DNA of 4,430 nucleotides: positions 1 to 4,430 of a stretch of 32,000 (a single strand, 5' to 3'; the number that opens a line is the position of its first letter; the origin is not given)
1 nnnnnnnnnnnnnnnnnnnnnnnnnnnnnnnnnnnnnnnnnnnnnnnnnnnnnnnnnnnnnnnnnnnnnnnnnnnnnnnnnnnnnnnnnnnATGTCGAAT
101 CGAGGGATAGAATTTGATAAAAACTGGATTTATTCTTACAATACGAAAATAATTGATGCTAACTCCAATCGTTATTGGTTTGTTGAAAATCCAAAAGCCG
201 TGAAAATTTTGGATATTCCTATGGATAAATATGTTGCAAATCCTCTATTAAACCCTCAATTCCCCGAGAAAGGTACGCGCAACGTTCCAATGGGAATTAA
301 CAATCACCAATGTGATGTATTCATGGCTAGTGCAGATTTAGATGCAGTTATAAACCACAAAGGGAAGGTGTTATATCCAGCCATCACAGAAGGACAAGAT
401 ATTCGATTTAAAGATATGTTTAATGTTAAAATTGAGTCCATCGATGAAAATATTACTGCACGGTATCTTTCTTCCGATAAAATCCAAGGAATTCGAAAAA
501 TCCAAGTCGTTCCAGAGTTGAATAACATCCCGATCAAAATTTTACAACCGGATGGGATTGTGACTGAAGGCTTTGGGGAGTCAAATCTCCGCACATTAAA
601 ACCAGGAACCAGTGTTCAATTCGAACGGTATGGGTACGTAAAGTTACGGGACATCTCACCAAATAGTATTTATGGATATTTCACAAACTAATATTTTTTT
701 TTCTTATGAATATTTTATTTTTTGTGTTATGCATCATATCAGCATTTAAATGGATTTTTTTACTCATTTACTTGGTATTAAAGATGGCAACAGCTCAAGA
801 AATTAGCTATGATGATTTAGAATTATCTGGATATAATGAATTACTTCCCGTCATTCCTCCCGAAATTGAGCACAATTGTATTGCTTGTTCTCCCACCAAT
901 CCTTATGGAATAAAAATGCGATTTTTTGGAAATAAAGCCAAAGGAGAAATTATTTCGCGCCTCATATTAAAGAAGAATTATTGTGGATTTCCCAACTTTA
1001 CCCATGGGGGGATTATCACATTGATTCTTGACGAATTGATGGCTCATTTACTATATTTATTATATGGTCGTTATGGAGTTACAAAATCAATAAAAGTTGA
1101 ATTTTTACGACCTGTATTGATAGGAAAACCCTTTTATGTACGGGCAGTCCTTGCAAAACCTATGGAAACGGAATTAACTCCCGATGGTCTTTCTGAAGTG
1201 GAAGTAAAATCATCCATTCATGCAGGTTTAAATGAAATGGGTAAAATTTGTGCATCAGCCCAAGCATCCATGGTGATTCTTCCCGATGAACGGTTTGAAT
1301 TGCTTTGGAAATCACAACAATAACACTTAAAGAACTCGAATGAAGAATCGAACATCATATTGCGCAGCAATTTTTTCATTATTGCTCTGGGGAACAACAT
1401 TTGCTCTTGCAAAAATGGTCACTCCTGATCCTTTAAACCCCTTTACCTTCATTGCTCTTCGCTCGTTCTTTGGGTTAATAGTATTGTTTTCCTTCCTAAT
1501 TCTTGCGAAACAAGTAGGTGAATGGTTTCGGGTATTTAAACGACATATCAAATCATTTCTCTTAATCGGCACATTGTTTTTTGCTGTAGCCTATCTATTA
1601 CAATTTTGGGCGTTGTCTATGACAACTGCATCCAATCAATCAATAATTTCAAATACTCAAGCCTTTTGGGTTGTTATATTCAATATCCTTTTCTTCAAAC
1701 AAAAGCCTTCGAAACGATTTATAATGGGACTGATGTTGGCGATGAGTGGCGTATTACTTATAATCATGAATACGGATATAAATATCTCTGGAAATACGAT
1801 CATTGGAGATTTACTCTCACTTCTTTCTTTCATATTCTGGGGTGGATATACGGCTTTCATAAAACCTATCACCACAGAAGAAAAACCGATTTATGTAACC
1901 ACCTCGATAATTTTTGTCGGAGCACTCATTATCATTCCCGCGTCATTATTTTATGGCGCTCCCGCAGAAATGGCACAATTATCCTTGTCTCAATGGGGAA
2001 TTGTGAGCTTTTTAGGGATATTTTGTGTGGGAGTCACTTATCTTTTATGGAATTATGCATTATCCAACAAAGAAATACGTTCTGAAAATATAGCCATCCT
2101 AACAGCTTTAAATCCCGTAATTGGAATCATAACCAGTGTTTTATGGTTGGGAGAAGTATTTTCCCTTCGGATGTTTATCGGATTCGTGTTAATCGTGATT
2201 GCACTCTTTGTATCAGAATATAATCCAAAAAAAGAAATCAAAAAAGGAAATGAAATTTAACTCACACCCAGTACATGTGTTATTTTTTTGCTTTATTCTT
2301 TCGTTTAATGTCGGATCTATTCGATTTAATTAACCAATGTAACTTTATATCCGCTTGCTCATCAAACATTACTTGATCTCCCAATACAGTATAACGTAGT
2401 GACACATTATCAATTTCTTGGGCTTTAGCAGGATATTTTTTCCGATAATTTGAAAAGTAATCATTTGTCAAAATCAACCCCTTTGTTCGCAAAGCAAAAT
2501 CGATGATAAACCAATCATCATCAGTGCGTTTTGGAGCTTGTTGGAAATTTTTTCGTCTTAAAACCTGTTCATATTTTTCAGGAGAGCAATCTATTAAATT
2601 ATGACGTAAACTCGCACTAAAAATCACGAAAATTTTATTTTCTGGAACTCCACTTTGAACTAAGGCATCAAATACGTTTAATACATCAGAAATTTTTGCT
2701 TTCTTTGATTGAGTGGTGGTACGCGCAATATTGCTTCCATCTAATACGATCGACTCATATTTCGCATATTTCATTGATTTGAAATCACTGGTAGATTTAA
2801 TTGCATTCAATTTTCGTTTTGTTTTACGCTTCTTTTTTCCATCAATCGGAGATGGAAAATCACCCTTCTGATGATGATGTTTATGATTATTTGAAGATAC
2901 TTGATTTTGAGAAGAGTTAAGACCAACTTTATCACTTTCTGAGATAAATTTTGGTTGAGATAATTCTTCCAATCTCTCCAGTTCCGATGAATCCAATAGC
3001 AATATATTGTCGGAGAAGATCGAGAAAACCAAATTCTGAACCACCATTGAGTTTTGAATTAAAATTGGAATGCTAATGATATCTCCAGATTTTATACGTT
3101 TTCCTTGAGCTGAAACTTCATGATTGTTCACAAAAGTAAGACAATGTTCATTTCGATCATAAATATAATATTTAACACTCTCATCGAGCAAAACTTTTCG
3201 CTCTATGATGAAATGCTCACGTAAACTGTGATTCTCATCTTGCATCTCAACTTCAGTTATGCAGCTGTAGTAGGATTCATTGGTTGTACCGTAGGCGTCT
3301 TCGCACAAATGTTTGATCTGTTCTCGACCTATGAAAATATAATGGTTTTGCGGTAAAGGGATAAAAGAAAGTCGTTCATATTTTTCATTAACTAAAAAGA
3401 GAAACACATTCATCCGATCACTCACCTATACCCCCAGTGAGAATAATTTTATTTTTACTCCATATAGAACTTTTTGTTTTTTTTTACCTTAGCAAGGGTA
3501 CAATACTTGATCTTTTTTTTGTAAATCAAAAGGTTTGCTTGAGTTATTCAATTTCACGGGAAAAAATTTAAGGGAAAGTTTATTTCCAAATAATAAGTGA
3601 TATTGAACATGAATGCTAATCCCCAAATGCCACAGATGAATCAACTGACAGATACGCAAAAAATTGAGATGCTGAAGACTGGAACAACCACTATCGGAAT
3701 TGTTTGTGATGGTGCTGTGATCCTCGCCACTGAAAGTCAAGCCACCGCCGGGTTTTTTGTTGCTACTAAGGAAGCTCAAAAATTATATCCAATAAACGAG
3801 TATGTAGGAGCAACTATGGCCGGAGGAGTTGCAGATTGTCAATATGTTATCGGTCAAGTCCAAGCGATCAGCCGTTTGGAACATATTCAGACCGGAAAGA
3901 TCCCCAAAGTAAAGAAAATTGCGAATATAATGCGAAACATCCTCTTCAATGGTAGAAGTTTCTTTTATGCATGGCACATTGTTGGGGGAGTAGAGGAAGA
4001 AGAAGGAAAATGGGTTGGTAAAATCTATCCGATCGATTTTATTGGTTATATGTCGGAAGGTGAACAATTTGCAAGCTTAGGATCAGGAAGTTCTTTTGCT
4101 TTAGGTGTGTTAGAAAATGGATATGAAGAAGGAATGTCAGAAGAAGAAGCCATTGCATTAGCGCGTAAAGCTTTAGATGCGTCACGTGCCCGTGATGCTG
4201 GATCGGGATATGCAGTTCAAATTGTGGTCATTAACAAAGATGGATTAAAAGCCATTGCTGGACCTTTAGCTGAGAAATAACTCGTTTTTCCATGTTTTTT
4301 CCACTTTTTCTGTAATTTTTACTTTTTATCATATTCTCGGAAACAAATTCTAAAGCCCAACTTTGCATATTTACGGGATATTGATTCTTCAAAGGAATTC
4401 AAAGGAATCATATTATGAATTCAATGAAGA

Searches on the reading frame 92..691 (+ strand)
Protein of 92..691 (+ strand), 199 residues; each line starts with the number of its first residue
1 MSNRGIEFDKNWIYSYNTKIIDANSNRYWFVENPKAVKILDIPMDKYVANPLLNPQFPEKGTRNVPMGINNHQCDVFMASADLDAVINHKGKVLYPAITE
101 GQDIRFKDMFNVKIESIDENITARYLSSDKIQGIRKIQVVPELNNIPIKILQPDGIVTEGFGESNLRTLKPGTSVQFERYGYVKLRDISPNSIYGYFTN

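Call 34: search_protein_families(library=pfam, proteins=[window:92-691:+], max_evalue=0.001)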
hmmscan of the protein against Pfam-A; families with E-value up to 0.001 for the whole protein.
window:92-691:+ (199 aa): 2 families
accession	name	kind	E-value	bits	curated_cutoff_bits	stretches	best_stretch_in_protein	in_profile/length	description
PF03950.23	tRNA-synt_1c_C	-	1.9e-13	50.9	23.9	1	25-123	1-85/91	tRNA synthetases class I (E and Q), anti-codon binding domain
PF20974.2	tRNA-synt_1c_C2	-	8.6e-09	36.4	23.9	1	149-185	30-68/69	tRNA synthetases class I (E and Q), anti-codon binding domain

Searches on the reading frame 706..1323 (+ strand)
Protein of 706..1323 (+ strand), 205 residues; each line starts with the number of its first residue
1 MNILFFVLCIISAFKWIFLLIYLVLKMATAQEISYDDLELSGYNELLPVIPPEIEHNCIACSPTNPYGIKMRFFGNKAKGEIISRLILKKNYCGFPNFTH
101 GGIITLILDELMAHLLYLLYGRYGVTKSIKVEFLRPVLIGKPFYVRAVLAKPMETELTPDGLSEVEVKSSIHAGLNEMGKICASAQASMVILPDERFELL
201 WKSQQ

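Call 34: search_protein_families(library=pfam, proteins=[window:706-1323:+], max_evalue=0.001)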
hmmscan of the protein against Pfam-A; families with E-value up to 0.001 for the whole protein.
window:706-1323:+ (205 aa): 1 family
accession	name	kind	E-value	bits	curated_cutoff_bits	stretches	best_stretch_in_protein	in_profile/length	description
PF03061.28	4HBT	-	3.4e-05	24.5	20.6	1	98-147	3-54/79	Thioesterase superfamily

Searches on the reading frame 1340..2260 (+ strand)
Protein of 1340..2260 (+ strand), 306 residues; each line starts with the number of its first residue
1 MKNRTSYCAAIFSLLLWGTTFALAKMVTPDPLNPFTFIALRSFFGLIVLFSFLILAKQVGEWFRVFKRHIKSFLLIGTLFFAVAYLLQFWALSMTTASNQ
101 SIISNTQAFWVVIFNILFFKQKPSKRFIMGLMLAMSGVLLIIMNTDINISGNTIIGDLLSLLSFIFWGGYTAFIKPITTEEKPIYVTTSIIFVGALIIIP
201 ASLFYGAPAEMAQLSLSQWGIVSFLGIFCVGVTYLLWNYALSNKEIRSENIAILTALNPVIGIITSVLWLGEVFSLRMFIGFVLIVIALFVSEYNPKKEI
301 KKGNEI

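Call 34: search_protein_families(library=pfam, proteins=[window:1340-2260:+], max_evalue=0.001)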
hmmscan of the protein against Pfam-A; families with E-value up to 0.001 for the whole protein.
window:1340-2260:+ (306 aa): 1 family
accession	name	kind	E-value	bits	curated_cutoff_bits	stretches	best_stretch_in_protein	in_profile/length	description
PF00892.27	EamA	-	2.2e-42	145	28.2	2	155-291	2-132/135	EamA-like transporter family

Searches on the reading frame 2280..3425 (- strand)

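Call 34: search_protein_families(library=pfam, proteins=[window:2280-3425:-], max_evalue=0.001)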
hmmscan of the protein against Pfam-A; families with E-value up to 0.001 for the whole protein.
window:2280-3425:- (381 aa): 3 families
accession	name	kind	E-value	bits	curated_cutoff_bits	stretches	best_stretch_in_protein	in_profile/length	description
PF11977.14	RNase_Zc3h12a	-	1.6e-11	44.6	23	1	224-355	3-141/154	Zc3h12a-like Ribonuclease NYN domain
PF00498.31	FHA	-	0.00012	22.9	20.7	1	69-119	20-66/67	FHA domain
PF16953.11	PRORP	-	0.00013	22.1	39.1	1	219-326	59-166/242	Protein-only RNase P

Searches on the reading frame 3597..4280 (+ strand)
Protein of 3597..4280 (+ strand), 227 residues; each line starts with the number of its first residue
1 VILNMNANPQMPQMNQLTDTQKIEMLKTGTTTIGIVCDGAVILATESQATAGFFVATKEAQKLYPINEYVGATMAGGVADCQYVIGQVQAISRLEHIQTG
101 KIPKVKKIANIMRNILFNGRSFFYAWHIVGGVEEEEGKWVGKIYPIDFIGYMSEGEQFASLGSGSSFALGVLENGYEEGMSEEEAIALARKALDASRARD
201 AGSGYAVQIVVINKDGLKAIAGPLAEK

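Call 34: search_protein_families(library=pfam, proteins=[window:3597-4280:+], max_evalue=0.001)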
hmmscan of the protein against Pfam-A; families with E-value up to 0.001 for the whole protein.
window:3597-4280:+ (227 aa): 1 family
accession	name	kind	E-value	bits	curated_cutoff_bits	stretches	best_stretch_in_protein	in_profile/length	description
PF00227.31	Proteasome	-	1.2e-42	146.2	22.4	1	27-212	2-189/189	Proteasome subunit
